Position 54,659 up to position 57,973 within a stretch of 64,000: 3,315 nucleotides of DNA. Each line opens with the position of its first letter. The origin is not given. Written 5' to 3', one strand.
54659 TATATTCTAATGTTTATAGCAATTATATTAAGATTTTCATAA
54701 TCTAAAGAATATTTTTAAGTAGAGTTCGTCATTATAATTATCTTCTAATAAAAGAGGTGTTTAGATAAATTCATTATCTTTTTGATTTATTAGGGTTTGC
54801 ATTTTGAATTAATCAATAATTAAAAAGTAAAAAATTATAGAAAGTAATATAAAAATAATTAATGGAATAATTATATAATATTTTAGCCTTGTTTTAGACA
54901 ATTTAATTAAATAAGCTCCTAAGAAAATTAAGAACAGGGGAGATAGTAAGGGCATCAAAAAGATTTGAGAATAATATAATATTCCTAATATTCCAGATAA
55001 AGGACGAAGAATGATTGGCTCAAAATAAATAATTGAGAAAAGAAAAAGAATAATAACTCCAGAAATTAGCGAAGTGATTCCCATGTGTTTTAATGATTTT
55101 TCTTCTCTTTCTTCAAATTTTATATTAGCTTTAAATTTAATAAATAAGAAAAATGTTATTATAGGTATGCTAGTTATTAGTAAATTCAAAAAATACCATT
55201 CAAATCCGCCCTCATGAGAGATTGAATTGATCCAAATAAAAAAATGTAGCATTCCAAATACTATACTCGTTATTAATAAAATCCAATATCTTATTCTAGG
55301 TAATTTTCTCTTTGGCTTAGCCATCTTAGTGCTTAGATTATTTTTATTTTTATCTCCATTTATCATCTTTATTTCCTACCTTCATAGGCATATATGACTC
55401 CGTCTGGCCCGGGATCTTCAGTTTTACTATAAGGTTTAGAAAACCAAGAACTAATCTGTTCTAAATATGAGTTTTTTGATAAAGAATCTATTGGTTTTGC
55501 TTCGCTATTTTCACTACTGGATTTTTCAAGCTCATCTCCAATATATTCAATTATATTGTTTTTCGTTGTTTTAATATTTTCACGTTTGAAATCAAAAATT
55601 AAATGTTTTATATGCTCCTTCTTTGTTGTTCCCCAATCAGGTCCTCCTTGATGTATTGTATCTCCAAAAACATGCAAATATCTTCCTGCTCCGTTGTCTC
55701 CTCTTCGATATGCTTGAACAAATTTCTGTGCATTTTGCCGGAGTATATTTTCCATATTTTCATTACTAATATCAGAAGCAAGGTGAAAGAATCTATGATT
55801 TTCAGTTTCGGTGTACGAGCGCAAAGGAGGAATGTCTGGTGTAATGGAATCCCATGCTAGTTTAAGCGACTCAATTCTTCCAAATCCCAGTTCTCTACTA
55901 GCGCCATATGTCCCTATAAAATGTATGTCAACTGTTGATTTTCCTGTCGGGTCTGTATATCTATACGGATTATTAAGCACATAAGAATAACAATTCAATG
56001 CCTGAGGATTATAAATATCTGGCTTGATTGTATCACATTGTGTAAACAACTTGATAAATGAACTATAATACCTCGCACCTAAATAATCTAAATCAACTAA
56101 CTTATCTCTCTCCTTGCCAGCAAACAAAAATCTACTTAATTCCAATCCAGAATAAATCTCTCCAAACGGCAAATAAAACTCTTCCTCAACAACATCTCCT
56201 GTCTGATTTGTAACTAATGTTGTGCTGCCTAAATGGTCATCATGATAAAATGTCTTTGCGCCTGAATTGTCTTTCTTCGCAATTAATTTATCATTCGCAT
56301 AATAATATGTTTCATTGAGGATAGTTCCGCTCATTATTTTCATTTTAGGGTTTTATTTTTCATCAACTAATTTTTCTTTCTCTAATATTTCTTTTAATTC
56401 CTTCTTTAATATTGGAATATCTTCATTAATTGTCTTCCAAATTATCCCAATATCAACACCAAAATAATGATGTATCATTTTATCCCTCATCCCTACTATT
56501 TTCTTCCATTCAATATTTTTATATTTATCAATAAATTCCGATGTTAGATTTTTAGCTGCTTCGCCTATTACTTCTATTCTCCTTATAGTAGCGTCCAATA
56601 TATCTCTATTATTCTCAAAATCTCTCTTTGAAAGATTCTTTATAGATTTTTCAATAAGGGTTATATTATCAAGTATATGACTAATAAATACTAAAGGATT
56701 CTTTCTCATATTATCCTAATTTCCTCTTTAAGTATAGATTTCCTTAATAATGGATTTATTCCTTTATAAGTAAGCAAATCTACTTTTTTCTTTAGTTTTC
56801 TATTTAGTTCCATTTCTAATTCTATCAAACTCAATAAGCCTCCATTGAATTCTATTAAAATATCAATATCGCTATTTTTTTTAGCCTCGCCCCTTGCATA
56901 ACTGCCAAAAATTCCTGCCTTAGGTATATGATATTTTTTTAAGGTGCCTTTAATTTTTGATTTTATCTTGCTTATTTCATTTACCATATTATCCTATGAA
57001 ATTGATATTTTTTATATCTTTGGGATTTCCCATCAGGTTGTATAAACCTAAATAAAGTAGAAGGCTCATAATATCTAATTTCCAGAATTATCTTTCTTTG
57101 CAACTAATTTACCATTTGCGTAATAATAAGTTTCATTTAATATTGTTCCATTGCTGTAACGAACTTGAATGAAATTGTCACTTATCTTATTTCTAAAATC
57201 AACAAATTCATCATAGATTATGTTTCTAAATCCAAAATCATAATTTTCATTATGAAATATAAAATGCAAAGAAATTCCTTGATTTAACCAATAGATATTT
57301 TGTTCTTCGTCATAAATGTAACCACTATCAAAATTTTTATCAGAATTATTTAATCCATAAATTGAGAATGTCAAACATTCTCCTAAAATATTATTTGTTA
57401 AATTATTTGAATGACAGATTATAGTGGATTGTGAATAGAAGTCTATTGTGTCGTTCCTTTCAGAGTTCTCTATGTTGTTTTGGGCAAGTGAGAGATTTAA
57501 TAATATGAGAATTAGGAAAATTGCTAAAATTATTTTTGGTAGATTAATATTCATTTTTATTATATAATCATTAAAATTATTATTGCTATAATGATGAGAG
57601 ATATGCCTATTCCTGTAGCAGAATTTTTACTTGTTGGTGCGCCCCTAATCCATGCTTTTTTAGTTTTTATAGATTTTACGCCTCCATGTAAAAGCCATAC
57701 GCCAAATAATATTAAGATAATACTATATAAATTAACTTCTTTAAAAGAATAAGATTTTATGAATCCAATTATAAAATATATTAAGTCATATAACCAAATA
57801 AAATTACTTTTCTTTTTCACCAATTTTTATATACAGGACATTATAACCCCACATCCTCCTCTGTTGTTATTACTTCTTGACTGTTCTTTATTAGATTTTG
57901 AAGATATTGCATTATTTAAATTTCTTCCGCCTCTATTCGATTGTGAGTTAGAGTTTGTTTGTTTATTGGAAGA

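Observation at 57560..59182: Glycine-zipper (GxxxG/AxxxG-rich) C-terminal toxin domains paired with small membrane immunity proteins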

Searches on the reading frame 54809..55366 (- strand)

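Call 5: search_protein_families(library=pfam, proteins=[window:54809-55366:-], max_evalue=0.1)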
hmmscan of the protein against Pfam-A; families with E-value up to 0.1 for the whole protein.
window:54809-55366:- (185 aa): 3 families
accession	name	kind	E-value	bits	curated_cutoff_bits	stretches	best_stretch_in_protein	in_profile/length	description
PF11660.13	DUF3262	-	0.03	15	27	1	51-115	11-75/76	Protein of unknown function (DUF3262)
PF13803.12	DUF4184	-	0.031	14.5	25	1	15-138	91-175/229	Domain of unknown function (DUF4184)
PF11812.13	DUF3333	-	0.092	13.4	26.5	0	80-110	2-32/151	Domain of unknown function (DUF3333)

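Call 64: search_protein_families(library=ncbifam, proteins=[window:54809-55366:-], max_evalue=0.1)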
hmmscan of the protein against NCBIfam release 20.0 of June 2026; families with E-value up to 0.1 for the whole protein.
window:54809-55366:- (185 aa): 0 families

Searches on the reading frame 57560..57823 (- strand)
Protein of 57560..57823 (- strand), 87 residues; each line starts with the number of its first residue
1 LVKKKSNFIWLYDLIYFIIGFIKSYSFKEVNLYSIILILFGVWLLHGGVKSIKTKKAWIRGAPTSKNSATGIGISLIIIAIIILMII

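Call 5: search_protein_families(library=pfam, proteins=[window:57560-57823:-], max_evalue=0.1)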
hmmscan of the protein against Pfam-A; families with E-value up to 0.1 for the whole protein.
window:57560-57823:- (87 aa): 0 families

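Call 64: search_protein_families(library=ncbifam, proteins=[window:57560-57823:-], max_evalue=0.1)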
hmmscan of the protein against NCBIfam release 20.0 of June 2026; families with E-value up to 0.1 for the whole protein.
window:57560-57823:- (87 aa): 0 families
